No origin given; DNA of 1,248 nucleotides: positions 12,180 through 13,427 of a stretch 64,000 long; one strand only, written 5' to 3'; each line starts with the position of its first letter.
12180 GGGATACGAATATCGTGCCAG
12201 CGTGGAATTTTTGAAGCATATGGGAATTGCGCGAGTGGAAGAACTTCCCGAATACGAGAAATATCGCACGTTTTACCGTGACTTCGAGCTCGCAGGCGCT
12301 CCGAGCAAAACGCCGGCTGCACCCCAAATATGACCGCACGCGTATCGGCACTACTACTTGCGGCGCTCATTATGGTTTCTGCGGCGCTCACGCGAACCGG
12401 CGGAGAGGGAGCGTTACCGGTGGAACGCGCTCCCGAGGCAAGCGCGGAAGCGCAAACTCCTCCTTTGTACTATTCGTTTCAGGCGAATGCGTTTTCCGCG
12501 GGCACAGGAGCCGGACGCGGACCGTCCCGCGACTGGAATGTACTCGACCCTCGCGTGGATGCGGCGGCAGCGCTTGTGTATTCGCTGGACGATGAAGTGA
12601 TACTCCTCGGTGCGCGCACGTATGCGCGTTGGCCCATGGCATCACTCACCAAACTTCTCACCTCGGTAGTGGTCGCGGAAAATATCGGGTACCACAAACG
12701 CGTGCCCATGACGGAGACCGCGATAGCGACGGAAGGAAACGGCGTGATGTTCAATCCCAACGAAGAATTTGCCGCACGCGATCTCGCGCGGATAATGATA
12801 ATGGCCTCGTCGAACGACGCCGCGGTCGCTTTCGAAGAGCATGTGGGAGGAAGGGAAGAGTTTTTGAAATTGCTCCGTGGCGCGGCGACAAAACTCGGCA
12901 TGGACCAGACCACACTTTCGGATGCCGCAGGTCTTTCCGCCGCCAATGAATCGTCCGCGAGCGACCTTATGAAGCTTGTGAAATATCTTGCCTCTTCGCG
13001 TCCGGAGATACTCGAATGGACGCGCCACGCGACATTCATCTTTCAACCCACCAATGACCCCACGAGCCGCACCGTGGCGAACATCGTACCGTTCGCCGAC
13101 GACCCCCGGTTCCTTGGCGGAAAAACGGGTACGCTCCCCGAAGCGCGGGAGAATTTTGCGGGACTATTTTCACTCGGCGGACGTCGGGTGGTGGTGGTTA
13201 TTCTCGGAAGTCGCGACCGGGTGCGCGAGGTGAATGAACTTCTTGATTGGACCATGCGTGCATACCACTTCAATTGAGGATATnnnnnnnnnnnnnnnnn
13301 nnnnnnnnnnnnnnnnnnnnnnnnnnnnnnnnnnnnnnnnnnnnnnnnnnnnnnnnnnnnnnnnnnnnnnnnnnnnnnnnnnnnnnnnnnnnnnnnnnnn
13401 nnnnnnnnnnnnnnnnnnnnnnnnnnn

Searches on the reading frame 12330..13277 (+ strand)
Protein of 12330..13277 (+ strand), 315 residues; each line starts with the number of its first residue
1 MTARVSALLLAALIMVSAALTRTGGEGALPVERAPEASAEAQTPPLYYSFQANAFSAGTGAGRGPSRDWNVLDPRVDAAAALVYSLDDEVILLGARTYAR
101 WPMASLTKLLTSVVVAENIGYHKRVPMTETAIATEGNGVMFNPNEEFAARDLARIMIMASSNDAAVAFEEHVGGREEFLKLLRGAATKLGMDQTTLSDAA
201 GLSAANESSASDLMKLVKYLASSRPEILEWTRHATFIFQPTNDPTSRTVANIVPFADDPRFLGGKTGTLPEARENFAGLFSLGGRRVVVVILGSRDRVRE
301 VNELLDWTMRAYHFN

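Call 5: search_protein_families(library=pfam, proteins=[window:12330-13277:+], max_evalue=0.01)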
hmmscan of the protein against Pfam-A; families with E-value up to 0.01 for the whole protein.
window:12330-13277:+ (315 aa): 2 families
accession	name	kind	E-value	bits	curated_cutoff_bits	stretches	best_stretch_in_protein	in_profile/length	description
PF00768.25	Peptidase_S11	-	6.2e-32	111.4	27.6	1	73-294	7-237/239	D-alanyl-D-alanine carboxypeptidase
PF13354.11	Beta-lactamase2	-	6.3e-11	42.5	22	1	93-292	13-213/214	Beta-lactamase enzyme family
